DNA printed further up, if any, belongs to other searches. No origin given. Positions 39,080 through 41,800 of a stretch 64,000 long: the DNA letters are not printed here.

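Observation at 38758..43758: FNR-box-preceded LonC-like protease with a degenerate P-loop, translationally coupled to a tandem-USP protein and followed by a cytoplasmic alkaline-phosphatase-family enzyme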

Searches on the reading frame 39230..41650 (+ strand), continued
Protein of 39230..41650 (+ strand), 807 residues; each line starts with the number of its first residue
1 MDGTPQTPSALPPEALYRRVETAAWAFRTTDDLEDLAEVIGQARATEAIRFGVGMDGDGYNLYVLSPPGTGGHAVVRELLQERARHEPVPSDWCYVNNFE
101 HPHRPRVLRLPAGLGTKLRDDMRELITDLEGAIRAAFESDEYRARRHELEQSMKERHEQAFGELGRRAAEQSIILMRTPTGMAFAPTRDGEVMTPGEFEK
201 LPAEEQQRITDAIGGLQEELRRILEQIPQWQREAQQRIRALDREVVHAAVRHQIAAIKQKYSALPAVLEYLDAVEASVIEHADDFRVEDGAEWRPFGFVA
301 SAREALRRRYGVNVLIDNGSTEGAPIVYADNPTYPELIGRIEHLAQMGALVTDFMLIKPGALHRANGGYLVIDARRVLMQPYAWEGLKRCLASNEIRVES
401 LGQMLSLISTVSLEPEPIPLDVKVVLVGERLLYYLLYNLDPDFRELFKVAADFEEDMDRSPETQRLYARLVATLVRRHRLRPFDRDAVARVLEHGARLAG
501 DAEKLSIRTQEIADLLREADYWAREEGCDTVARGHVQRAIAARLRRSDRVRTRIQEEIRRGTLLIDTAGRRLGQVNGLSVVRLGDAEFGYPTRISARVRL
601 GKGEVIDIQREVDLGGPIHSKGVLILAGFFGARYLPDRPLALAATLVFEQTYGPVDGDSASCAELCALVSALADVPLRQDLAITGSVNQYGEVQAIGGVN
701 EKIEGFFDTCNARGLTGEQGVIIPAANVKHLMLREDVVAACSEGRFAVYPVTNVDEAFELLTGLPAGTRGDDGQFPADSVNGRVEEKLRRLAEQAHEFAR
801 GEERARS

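Call 34: find_encoding_contigs(protein=P0003, flank=8000, max_places=2)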
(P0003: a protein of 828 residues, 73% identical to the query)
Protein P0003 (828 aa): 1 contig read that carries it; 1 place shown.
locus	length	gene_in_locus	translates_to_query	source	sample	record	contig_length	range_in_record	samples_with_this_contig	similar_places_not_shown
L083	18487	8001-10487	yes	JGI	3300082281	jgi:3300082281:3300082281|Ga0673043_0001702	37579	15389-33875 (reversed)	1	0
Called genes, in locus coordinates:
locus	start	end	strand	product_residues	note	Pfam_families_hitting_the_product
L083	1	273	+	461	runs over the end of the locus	PF00753:Lactamase_B, PF23023:Anti-Pycsar_Apyc1 (weak), PF12706:Lactamase_B_2, PF10996:Beta-Casp, PF07521:RMMBL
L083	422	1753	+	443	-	PF01339:CheB_methylest, PF03705:CheR_N, PF01739:CheR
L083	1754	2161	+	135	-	PF01739:CheR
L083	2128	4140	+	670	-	PF24161:CCDC39 (weak), PF13596:PAS_10, PF00989:PAS, PF08448:PAS_4, PF13426:PAS_9 (weak), PF08447:PAS_3 (weak), PF00512:HisKA, PF02518:HATPase_c, +1 more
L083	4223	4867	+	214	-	PF00072:Response_reg, PF00196:GerE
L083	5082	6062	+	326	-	PF00989:PAS (weak), PF08448:PAS_4, PF00990:GGDEF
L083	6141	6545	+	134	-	PF07238:PilZ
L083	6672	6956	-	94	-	PF13997:YqjK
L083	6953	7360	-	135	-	PF07332:Phage_holin_3_6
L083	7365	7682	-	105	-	PF05957:DUF883, PF19029:DUF883_C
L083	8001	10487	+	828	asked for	PF20437:LonC_helical, PF13654:AAA_32, PF20436:LonB_AAA-LID, PF05362:Lon_C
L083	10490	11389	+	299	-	PF00582:Usp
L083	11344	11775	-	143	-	PF10025:DUF2267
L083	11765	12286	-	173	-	PF04073:tRNA_edit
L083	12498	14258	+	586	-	PF00501:AMP-binding, PF13193:AMP-binding_C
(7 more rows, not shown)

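Call 35: find_encoding_contigs(protein=P0015, flank=8000, max_places=2)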
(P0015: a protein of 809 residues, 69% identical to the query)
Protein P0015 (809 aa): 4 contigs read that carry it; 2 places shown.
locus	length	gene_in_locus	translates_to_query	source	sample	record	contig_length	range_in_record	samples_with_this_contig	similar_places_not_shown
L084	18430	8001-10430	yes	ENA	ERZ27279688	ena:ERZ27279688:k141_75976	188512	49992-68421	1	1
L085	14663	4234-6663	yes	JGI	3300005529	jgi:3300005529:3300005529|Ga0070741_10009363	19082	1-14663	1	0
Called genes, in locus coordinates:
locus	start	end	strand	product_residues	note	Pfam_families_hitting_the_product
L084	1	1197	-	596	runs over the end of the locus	PF05227:CHASE3, PF00989:PAS, PF08448:PAS_4, PF13188:PAS_8 (weak), PF13426:PAS_9, PF24820:Diguanyl_cycl_sensor (weak), PF00512:HisKA, PF02518:HATPase_c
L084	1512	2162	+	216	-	PF00156:Pribosyltran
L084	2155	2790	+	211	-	PF00326:Peptidase_S9 (faint), PF01738:DLH, PF12146:Hydrolase_4 (faint), PF12697:Abhydrolase_6 (faint), PF20408:Abhydrolase_11 (weak)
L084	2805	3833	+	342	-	-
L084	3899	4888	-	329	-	PF13793:Pribosyltran_N, PF00156:Pribosyltran, PF14572:Pribosyl_synth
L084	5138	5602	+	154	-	PF04073:tRNA_edit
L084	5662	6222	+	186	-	PF02482:Ribosomal_S30AE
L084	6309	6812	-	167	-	-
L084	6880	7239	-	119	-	-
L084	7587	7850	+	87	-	-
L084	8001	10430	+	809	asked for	PF20437:LonC_helical, PF13654:AAA_32, PF20436:LonB_AAA-LID, PF05362:Lon_C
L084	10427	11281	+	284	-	PF00582:Usp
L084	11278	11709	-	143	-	PF10025:DUF2267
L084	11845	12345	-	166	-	PF00011:HSP20, PF17886:ArsA_HSP20 (weak)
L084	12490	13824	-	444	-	PF17767:NAPRTase_N, PF04095:NAPRTase (weak), PF17956:NAPRTase_C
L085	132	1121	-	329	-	PF13793:Pribosyltran_N, PF00156:Pribosyltran, PF14572:Pribosyl_synth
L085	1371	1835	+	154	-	PF04073:tRNA_edit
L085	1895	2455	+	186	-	PF02482:Ribosomal_S30AE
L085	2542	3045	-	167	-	-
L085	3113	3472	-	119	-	-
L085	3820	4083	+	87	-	-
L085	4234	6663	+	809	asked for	PF20437:LonC_helical, PF13654:AAA_32, PF20436:LonB_AAA-LID, PF05362:Lon_C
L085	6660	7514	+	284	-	PF00582:Usp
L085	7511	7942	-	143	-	PF10025:DUF2267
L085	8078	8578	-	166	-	PF00011:HSP20, PF17886:ArsA_HSP20 (weak)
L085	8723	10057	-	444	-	PF17767:NAPRTase_N, PF04095:NAPRTase (weak), PF17956:NAPRTase_C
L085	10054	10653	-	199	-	PF00857:Isochorismatase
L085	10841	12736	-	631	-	PF06480:FtsH_ext (weak), PF06068:TIP49 (weak), PF00004:AAA, PF17862:AAA_lid_3, PF01434:Peptidase_M41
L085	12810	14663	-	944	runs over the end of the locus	PF00550:PP-binding, PF00501:AMP-binding, PF01553:Acyltransferase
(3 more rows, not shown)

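Call 76: search_protein_families(library=padloc, proteins=[window:39230-41650:+], max_evalue=0.01)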
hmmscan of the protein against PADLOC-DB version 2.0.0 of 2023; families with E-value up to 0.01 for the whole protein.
window:39230-41650:+ (807 aa): 0 families

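Call 82: search_protein_families(library=pfam, proteins=[L006:6877-7860:-, L008:1887-3173:+, L036:4775-5317:-, L051:5553-6962:-, L023:8428-9171:+, L011:5170-7962:+, L013:4259-5833:+], max_evalue=0.001)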
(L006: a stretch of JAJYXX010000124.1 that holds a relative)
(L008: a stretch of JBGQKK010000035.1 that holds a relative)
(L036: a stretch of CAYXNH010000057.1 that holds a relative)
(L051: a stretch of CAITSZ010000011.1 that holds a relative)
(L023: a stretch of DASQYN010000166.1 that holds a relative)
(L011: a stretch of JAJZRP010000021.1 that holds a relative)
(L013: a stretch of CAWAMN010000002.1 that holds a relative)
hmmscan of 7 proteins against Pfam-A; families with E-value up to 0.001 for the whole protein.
L006:6877-7860:- (327 aa): 2 families
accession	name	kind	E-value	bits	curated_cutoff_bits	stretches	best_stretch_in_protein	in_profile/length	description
PF00072.30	Response_reg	-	9e-28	97.1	30.2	1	98-206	1-110/111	Response regulator receiver domain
PF00486.34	Trans_reg_C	-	2.1e-13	50.5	26.2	1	247-320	2-77/77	Transcriptional regulatory protein, C terminal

L008:1887-3173:+ (429 aa): 0 families

L036:4775-5317:- (180 aa): 2 families
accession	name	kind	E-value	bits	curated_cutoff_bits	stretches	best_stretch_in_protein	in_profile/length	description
PF00571.33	CBS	-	1.8e-39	134.3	24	2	107-162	1-56/57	CBS domain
PF17203.10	sCache_3_2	-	0.00039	21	28.4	0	111-152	81-122/140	Single cache domain 3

L051:5553-6962:- (469 aa): 1 family
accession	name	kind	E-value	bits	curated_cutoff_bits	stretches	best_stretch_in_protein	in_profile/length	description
PF00171.27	Aldedh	-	1.3e-79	268.4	23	1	32-432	50-456/461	Aldehyde dehydrogenase family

L023:8428-9171:+ (248 aa): 1 family
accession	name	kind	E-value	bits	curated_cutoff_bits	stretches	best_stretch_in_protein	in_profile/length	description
PF04073.20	tRNA_edit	-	2.7e-20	73.1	25.5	1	107-223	3-120/123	Aminoacyl-tRNA editing domain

L011:5170-7962:+ (931 aa): 3 families
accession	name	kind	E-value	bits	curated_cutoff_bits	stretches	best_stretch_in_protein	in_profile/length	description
PF00501.34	AMP-binding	-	1e-72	245.5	29.9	1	121-515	2-384/384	AMP-binding enzyme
PF01553.26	Acyltransferase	-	1.3e-19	70.7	23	1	741-864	9-132/132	Acyltransferase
PF00550.31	PP-binding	-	3.4e-10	40.5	20.8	1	15-86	1-67/67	Phosphopantetheine attachment site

L013:4259-5833:+ (525 aa): 8 families
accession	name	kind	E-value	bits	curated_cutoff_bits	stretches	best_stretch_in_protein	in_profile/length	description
PF00005.33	ABC_tran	-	2.6e-54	184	25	2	52-221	1-137/137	ABC transporter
PF13304.12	AAA_21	-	1e-14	55.8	27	1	192-253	237-304/304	AAA domain, putative AbiEii toxin, Type IV TA system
PF12848.13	ABC_tran_Xtn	-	5.8e-11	42.8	25.9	1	260-333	1-76/85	ABC transporter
PF02463.25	SMC_N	-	2.3e-06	27.6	40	0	380-402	25-50/220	RecF/RecN/SMC N terminal domain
PF13476.12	AAA_23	-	2.3e-05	25.6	27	0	373-398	14-38/201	AAA domain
PF01926.29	MMR_HSR1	-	9.6e-05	22.9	21.9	0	382-406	2-25/113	50S ribosome-binding GTPase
PF13555.12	AAA_29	-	0.00024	21.2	27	0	374-396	17-39/61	P-loop containing region of AAA domain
PF13401.12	AAA_22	-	0.00048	20.9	27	0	380-413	6-33/130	AAA domain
